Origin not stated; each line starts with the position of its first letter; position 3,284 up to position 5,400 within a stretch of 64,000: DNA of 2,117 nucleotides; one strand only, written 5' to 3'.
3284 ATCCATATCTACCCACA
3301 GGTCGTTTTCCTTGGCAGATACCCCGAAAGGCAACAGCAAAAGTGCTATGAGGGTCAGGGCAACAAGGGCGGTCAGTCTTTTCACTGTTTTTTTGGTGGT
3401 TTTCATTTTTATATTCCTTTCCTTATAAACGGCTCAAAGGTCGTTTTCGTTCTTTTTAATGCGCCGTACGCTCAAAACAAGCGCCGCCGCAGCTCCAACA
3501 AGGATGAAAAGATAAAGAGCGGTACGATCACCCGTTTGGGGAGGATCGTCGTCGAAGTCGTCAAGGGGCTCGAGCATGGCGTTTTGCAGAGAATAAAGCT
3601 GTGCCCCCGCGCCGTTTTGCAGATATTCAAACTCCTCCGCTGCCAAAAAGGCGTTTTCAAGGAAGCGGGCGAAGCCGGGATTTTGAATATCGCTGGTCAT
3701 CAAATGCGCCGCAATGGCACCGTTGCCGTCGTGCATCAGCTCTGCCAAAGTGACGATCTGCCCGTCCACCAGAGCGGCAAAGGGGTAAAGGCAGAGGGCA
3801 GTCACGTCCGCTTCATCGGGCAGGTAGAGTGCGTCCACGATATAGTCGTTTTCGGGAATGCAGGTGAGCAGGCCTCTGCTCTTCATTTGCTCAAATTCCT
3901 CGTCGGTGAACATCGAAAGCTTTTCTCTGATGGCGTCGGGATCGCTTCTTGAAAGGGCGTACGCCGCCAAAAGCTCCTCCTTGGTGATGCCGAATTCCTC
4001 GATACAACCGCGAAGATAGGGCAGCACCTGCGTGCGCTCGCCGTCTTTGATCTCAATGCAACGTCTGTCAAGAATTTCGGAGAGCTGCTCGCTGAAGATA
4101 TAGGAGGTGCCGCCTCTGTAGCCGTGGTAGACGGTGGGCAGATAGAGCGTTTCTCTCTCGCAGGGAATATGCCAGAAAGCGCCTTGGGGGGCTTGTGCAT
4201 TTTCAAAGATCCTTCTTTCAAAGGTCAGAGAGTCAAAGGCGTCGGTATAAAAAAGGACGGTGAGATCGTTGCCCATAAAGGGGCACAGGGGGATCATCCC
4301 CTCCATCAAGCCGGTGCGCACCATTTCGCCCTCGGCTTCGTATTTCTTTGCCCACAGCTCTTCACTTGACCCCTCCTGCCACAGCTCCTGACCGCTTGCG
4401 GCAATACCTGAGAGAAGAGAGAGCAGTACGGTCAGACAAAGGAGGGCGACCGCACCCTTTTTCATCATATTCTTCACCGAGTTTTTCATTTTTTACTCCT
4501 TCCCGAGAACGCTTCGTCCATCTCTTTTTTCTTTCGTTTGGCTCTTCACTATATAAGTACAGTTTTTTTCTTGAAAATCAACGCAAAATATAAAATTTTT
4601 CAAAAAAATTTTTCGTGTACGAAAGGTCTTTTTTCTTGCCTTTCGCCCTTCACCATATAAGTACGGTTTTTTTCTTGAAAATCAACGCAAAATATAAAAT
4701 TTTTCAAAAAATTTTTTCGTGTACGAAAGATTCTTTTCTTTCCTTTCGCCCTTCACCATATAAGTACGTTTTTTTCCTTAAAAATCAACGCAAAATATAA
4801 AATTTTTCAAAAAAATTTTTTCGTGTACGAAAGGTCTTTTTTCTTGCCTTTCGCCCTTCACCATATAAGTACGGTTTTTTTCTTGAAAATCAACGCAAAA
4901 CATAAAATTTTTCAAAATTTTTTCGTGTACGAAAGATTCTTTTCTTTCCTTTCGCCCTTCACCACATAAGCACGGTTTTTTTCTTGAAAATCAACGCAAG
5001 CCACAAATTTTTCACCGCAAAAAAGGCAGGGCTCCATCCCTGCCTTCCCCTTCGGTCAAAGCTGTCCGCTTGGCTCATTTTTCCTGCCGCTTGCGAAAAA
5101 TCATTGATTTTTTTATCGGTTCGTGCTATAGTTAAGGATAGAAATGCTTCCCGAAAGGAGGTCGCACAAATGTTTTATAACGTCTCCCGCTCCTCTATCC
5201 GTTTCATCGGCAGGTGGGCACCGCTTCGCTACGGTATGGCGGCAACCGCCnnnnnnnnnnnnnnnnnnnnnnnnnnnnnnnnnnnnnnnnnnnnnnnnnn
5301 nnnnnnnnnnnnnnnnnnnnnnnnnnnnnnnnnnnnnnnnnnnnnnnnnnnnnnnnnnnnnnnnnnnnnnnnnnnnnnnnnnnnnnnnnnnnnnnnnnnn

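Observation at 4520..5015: Five-copy tandem array of about 104 bp with a recurring palindrome in the promoter region of the surface-protein operon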

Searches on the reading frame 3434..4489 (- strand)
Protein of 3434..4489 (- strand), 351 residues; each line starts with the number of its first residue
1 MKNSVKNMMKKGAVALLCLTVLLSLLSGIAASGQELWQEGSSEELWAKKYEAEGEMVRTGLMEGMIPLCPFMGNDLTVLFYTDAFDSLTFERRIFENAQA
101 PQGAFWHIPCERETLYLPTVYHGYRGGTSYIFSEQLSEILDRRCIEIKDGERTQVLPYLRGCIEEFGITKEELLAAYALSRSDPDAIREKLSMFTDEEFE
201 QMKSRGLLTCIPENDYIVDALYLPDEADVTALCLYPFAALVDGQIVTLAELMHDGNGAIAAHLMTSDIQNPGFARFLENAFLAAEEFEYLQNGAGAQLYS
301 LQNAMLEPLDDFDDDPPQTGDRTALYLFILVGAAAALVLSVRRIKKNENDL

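Call 7: search_protein_families(library=pfam, proteins=[window:3434-4489:-], max_evalue=0.01)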
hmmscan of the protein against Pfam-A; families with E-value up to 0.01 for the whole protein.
window:3434-4489:- (351 aa): 0 families

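Call 17: find_encoding_contigs(protein=window:3434-4489:-, flank=4000, max_places=10)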
Protein window:3434-4489:- (351 aa): 7 contigs read that carry it; 3 places shown.
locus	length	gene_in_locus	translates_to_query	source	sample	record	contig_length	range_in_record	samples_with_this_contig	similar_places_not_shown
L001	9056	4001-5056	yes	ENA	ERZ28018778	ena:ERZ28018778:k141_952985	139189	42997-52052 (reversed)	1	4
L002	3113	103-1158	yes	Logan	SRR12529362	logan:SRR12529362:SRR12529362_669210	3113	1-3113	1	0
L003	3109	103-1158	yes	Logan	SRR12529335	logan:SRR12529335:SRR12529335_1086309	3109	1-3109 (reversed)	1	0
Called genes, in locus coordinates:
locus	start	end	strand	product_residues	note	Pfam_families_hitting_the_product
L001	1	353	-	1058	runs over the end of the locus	PF00005:ABC_tran, PF02687:FtsX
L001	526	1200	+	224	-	PF00072:Response_reg, PF00486:Trans_reg_C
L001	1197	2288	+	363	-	PF00672:HAMP, PF00512:HisKA, PF02518:HATPase_c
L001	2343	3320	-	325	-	PF13472:Lipase_GDSL_2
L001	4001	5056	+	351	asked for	-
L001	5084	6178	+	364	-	-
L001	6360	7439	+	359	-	PF01408:GFO_IDH_MocA, PF02894:GFO_IDH_MocA_C, PF22725:GFO_IDH_MocA_C3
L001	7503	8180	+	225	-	PF17746:SfsA_N, PF03749:SfsA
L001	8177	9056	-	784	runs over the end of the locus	PF07228:SpoIIE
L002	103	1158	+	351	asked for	-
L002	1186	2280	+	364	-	-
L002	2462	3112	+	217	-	?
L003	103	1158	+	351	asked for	-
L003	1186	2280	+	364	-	-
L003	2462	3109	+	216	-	?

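Call 19: find_homologous_proteins(query=window:3434-4489:-)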
Query window:3434-4489:- (351 aa): 18 proteins with E <= 0.001 among 7775 candidates.
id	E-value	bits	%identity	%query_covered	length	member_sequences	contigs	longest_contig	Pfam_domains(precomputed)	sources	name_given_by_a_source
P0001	7.7e-224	760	96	100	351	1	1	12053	-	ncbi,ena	-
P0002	1.8e-220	749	95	100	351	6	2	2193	-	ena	-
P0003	1.9e-206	703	90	99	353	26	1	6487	-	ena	-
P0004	1.2e-187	641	84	95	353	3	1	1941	-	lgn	-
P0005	1.1e-119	417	59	91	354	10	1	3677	-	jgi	jgi:hypothetical protein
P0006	3.1e-114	400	56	85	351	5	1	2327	-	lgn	-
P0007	4.1e-109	383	54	88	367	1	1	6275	-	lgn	-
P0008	2.3e-106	374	53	91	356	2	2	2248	-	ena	-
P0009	6.9e-77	277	44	97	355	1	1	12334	-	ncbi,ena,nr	ncbi:MAG: hypothetical protein IJX08_02000 [Clostridia bacterium]|nr:hypothetical protein [Clostridi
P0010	7.6e-77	277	43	91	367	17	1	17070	-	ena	-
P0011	3.2e-76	275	45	97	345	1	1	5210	-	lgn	-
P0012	1.5e-75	272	42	97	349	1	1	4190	-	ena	-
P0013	3.6e-56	209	38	95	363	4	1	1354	-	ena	-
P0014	8.3e-49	184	37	89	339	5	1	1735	-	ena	-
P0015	1.0e-48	184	39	87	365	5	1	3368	-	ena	-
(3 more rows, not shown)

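Call 21: find_encoding_contigs(protein=P0001, flank=5000, max_places=6)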
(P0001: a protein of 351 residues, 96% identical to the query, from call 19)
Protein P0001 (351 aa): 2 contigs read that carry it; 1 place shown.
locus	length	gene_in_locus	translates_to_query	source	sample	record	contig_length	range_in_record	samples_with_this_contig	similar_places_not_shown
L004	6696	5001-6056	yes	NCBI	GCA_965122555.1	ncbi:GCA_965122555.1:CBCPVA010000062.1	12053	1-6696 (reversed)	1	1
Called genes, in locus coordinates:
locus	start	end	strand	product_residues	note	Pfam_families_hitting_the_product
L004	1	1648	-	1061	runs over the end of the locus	-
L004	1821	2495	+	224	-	PF00072:Response_reg, PF00486:Trans_reg_C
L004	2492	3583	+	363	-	PF00672:HAMP, PF00512:HisKA, PF02518:HATPase_c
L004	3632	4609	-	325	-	PF13472:Lipase_GDSL_2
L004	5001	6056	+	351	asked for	-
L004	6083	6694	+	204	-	?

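Call 22: find_encoding_contigs(protein=P0003, flank=5000, max_places=6)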
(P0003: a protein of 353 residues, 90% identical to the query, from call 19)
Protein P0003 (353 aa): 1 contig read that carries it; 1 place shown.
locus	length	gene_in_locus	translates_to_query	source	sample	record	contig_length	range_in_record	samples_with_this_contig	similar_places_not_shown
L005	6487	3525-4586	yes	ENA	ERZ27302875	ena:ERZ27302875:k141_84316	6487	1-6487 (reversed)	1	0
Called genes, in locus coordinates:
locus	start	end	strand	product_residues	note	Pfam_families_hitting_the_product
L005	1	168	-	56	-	?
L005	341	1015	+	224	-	PF00072:Response_reg, PF00486:Trans_reg_C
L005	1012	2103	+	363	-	PF00672:HAMP, PF00512:HisKA, PF02518:HATPase_c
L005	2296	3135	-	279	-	PF13472:Lipase_GDSL_2 (weak)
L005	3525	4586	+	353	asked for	-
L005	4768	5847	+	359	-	PF01408:GFO_IDH_MocA, PF07991:KARI_N (weak), PF02894:GFO_IDH_MocA_C, PF22725:GFO_IDH_MocA_C3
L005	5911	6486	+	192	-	?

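Call 23: find_encoding_contigs(protein=P0010, flank=5000, max_places=6)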
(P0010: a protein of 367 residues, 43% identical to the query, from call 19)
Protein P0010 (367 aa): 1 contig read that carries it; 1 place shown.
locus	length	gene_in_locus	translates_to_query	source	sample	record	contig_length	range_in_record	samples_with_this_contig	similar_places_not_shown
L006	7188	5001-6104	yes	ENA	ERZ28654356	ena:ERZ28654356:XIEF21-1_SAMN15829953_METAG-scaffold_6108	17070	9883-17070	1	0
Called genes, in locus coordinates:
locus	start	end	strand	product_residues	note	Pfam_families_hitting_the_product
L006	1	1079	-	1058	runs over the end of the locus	PF00005:ABC_tran, PF02687:FtsX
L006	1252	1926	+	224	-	PF00072:Response_reg, PF00486:Trans_reg_C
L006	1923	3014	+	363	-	PF00672:HAMP, PF00512:HisKA, PF02518:HATPase_c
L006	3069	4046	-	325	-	PF13472:Lipase_GDSL_2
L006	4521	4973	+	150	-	-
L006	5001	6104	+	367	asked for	-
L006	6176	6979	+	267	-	-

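Call 24: find_encoding_contigs(protein=P0009, flank=5000, max_places=6)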
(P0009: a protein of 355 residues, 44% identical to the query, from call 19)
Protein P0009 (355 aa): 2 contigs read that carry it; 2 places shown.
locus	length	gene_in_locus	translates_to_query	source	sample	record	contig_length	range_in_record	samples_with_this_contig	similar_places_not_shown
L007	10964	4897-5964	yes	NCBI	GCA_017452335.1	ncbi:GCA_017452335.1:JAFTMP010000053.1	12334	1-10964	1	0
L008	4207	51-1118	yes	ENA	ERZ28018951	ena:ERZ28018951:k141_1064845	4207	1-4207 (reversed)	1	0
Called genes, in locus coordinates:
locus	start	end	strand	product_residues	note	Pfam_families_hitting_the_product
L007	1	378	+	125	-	?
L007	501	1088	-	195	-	-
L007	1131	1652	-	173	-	-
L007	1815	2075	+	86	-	-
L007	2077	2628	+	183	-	-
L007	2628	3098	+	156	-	-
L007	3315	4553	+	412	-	PF05552:MS_channel_1st_1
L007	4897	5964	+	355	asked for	-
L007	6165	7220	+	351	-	PF01408:GFO_IDH_MocA, PF02894:GFO_IDH_MocA_C, PF22725:GFO_IDH_MocA_C3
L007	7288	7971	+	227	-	PF17746:SfsA_N, PF03749:SfsA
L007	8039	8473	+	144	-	-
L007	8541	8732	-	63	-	-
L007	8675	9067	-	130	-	PF13302:Acetyltransf_3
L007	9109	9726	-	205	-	PF01613:Flavin_Reduct, PF00301:Rubredoxin (faint), PF21349:RUBY_RBDX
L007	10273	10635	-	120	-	-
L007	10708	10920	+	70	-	-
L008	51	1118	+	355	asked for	-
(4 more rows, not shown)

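Call 29: find_related_loci(query=A1, collection=genome_contigs, flank=4000)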
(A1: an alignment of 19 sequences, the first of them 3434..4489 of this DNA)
Query A1 (351 aa) in genome_contigs; peptide patterns used: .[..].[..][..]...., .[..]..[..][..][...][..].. (x = any residue, [..] = any of these).
20 stretches matched a pattern; 2 encode a relative of the query (tblastn E <= 1e-3); 2 distinct loci.
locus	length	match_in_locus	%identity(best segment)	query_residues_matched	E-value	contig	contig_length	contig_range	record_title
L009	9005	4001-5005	83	16-348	0e+0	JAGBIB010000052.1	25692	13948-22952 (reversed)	MAG: Clostridia bacterium isolate RGIG9138 Water_deer_Rectum.Co__c378197, whole genome shotgun sequence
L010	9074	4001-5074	43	6-349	2e-88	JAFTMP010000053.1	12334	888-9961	MAG: Clostridia bacterium isolate RGIG3956 Roe_deer_Cecum-3__c91992, whole genome shotgun sequence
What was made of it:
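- Tried and rejected: Genome_contigs: only two MAGs, both with single-copy promoters (call 29).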

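Call 33: find_encoding_contigs(protein=P0002, flank=3000, max_places=6)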
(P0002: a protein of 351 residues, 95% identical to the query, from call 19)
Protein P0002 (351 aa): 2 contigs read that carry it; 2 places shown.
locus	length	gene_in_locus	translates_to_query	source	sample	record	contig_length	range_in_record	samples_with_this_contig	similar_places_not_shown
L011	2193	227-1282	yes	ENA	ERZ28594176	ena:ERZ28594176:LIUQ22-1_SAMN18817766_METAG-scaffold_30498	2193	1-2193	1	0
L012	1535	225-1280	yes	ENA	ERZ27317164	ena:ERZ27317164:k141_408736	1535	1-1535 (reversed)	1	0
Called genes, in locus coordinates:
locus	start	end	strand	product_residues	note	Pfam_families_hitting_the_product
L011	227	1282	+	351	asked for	-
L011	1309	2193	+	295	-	?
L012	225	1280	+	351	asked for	-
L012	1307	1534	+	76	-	?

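Call 34: find_encoding_contigs(protein=P0004, flank=3000, max_places=6)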
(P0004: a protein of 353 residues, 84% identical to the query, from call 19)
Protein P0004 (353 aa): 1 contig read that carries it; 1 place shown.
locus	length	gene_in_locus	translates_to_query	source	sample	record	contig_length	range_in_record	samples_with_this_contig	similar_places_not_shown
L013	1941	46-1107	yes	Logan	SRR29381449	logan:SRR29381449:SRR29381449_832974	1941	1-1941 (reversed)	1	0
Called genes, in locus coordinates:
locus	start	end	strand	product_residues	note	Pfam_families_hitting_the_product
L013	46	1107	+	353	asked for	-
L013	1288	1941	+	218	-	?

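Call 35: find_encoding_contigs(protein=P0005, flank=3000, max_places=6)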
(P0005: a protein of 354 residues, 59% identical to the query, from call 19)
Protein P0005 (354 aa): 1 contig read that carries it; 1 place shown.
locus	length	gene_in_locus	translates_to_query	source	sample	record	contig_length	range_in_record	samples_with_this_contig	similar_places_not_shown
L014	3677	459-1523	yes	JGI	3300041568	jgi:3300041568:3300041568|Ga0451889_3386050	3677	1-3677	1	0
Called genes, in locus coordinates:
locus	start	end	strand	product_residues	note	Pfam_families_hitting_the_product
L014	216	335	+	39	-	-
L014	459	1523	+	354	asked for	-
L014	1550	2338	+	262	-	-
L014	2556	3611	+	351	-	PF01408:GFO_IDH_MocA, PF02894:GFO_IDH_MocA_C, PF22725:GFO_IDH_MocA_C3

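Call 36: find_encoding_contigs(protein=P0007, flank=3000, max_places=6)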
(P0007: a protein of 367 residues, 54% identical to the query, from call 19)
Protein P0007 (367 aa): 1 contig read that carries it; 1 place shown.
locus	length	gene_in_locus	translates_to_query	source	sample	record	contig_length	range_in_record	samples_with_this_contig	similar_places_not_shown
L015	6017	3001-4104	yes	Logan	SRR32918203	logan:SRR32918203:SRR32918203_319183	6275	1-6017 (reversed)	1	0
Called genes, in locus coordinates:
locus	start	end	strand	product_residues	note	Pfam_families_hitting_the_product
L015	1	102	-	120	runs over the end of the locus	?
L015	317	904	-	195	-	-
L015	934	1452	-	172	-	-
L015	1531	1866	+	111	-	-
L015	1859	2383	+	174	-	-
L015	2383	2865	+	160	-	-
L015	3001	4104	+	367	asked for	-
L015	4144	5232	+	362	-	-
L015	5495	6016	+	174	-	?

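Call 38: find_related_loci(query=A1, collection=metagenome_contigs, flank=3000)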
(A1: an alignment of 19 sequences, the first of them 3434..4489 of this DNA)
Query A1 (351 aa) in metagenome_contigs; peptide patterns used: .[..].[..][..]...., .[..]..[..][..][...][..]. (x = any residue, [..] = any of these).
93 stretches matched a pattern; 1 encode a relative of the query (tblastn E <= 1e-3); 1 distinct loci.
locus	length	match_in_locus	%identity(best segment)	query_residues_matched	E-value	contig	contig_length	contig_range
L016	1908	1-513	96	181-351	1e-115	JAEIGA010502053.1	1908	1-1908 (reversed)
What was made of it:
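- Tried and rejected: Protein-profile scan of the same collection: one truncated locus, L016, with no upstream DNA (call 38).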

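Call 52: search_protein_families(library=pfam, proteins=[L015:1531-1866:+, L015:1859-2383:+, L015:2383-2865:+, L015:317-904:-, L015:934-1452:-, L009:3136-3732:+, L007:2077-2628:+, L007:2628-3098:+, L007:1815-2075:+], max_evalue=0.1)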
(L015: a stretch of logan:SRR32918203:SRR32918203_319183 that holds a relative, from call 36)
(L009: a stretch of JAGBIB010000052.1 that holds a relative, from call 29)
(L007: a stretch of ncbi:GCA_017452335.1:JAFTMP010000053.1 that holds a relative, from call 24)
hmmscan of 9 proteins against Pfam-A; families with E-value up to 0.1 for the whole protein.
L015:1531-1866:+ (111 aa): 1 family
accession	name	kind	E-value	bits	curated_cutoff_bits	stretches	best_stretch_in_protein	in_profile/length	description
PF18545.6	HalOD1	-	0.014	15.9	26.3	1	77-108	17-47/74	Halobacterial output domain 1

L015:1859-2383:+ (174 aa): 0 families

L015:2383-2865:+ (160 aa): 0 families

L015:317-904:- (195 aa): 1 family
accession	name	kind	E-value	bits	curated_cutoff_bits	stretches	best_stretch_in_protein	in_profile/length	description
PF13248.11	Zn_ribbon_3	-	0.08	12.9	27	1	1-22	2-25/26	zinc-ribbon domain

L015:934-1452:- (172 aa): 0 families

L009:3136-3732:+ (198 aa): 0 families

L007:2077-2628:+ (183 aa): 0 families

L007:2628-3098:+ (156 aa): 0 families

L007:1815-2075:+ (86 aa): 0 families
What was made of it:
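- Tried and rejected: ECF or alternative sigma factor encoded upstream of the single-copy orthologs: no Pfam hits in those small genes (call 52).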

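Call 63: predict_structure(alignment_id=A1)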
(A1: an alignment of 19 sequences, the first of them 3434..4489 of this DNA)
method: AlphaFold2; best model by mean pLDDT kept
length: 351 residues; sequences in the alignment: 19
mean_pLDDT: 78.3   pTM: 0.70
mean pLDDT of the five models: 78.3, 78.0, 76.6, 75.4, 74.9
residues with pLDDT >= 90: 122; 70-90: 131; 50-70: 64; < 50: 34
segments of 3 or more residues with pLDDT < 50: 28-33, 57-60, 62-65, 307-320
pLDDT, mean of each block of 10 residues (from residue 1): 51 70 57 60 88 62 56 93 96 87 73 89 90 95 90 91 96 97 97 96 94 89 93 87 82 74 74 78 65 60 53 42 70 83 66 40
secondary structure, 60 per line:
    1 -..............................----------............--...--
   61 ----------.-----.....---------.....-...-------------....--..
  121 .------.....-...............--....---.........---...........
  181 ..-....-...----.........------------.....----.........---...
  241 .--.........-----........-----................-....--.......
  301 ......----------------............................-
elements in order: H2-31 H42-53 H77-81 E91-95 H113-116 E119-121 E128-132 H134-144 E145-148 E151-154 H158-166 H170-182 H184-187 H196-204 H217-221 H226-233 E238-241 E244-247 H248-252 H258-265 H271-286 H288-291 H294-306 H323-350

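Call 69: fold_search(model_id=the predicted structure, library=pdb)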
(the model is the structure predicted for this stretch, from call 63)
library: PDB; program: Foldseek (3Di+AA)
matches with E <= 10: 51; with E <= 0.001: 0
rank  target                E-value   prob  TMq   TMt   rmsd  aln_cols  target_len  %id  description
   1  4lox_A                1.5e+00  0.02  0.13  0.14  17.1       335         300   10  Crystal structure of the I-SmaMI LAGLIDADG homing endonuclease bound to cleaved DNA (released 2014-09-24)
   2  5e5o_A                2.1e+00  0.02  0.13  0.15  16.4       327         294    9  I-SmaMI bound to uncleaved DNA target in the presence of Calcium ions (released 2016-01-13)
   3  9h4j_A                2.7e+00  0.02  0.13  0.05  17.8       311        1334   16  dCas9 bound to on-target EMX1-1 (-)SC DNA minicircle (released 2026-04-01)
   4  5d2d_B                3.1e+00  0.02  0.08  0.11  17.7       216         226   13  Crystal structure of human 14-3-3 zeta in complex with CFTR R-domain peptide pS753-pS768 (released 2016-03-16)
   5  4z1z_A                3.7e+00  0.01  0.11  0.11  17.3       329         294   10  Crystal Structure of Meganuclease I-SmaMI Bound to Uncleaveable DNA with a TTCT Central Four (released 2016-03-30)
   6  6fna_B                3.9e+00  0.01  0.09  0.11  18.8       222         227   15  Mono- and bivalent 14-3-3 inhibitors for characterizing supramolecular lysine-PEG interactions in proteins (released 2018-07-04)
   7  4z1z_B                3.9e+00  0.01  0.11  0.13  17.4       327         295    9  Crystal Structure of Meganuclease I-SmaMI Bound to Uncleaveable DNA with a TTCT Central Four (released 2016-03-30)
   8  4z20_A                3.9e+00  0.01  0.12  0.13  17.5       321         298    9  Crystal Structure of Meganuclease I-SmaMI Bound to Uncleaveable DNA with a TTGT Central Four (released 2016-03-30)
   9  6o0x_A                4.1e+00  0.01  0.10  0.05  19.1       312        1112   12  Conformational states of Cas9-sgRNA-DNA ternary complex in the presence of magnesium (released 2019-07-10)
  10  9l8u_A                4.5e+00  0.01  0.10  0.05  24.0       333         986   10  Cryo-EM structure of ASFV DNA polymerase in a DNA replication state (released 2025-12-31)
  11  7wnq_A                4.8e+00  0.04  0.11  0.11  24.4       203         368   11  Cryo-EM structure of AtSLAC1 S59A mutant (released 2022-04-13)
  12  3jd5_a                4.8e+00  0.01  0.12  0.13  23.6       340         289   12  Cryo-EM structure of the small subunit of the mammalian mitochondrial ribosome (released 2016-07-13)
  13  3kz4_A                4.8e+00  0.01  0.11  0.07  21.6       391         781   13  Crystal Structure of the Rotavirus Double Layered Particle (released 2010-03-02)
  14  6a5q_C                5.1e+00  0.02  0.10  0.13  19.2       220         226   11  Structure of 14-3-3 beta in complex with TFEB 14-3-3 binding motif (released 2019-02-13)
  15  6atp_B                5.3e+00  0.04  0.14  0.20  22.2       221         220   12  Crystal structure of apo-hGSTA1-1 exhibiting a new conformation of C-terminal helix (released 2018-09-12)
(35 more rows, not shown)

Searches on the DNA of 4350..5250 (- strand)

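Call 13: search_rna_families(source=window, start=4350, end=5250, threshold=evalue, max_evalue=10)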
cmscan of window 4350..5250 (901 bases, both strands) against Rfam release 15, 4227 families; matches with E-value up to 10: 10.
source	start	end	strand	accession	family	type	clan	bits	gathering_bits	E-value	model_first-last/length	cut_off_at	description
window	4697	4736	-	RF04355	Plastid-atpF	Intron;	-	21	52.5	4.8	1-53/53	no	Plastid-atpF group II-D1 intron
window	4894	4955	-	RF01810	pntA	Gene; sRNA;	-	18.9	54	4.6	1-62/62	no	pntA sRNA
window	4909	4944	+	RF02555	hveRNA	Gene; rRNA;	-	17.3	90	6.8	1-124/124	no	mt-5S-like H. vermiformis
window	4691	4792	-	RF02618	SSRC34_2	Gene; sRNA;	-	16.7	48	8.1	1-125/125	no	Streptococcus sRNA 34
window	4641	4749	-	RF01220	snoR104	Gene; snRNA; snoRNA; HACA-box;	-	16.4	40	6.3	1-118/118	no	Small nucleolar RNA snoR104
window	4887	5053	-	RF02343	ar9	Gene; sRNA;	-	16.3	45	7.8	1-149/149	no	Alphaproteobacterial sRNA ar9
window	5024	5059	+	RF01716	PhotoRC-I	Cis-reg;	-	14.6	45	0.62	1-44/44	no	PhotoRC-I RNA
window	4884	5006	+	RF01496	Afu_182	Gene; sRNA;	-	13.8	65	8.1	1-195/195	no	A. fumigatus sRNA Afu_182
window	4356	4432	-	RF00736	mir-320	Gene; miRNA;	-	13.3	55.5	8.4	1-76/76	no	mir-320 microRNA precursor family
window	4534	4634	+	RF04180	BTnc231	Gene; sRNA;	-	12.9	80.4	9.4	1-154/154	no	Bacteroides sRNA BTnc231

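Call 71: search_dna_similar(query=window:4490-5060:-, collection=plasmids, mode=distant, max_rows=5)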
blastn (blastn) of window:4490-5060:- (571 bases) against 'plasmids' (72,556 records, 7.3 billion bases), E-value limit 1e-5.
No match.

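Call 72: search_dna_similar(query=window:4490-5060:-, collection=phages, mode=distant, max_rows=5)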
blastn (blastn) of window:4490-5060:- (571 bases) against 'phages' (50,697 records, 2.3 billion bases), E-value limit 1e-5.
No match.
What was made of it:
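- On Plasmid iteron or centromere array: There is no match in the plasmid or phage collections (calls 71, 72).
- Closest known: Plasmid centromere-type arrays. Different: There is no similarity to any plasmid or phage record (calls 71, 72).
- Tried and rejected: Plasmid and phage BLAST with the array: no match (calls 71, 72).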
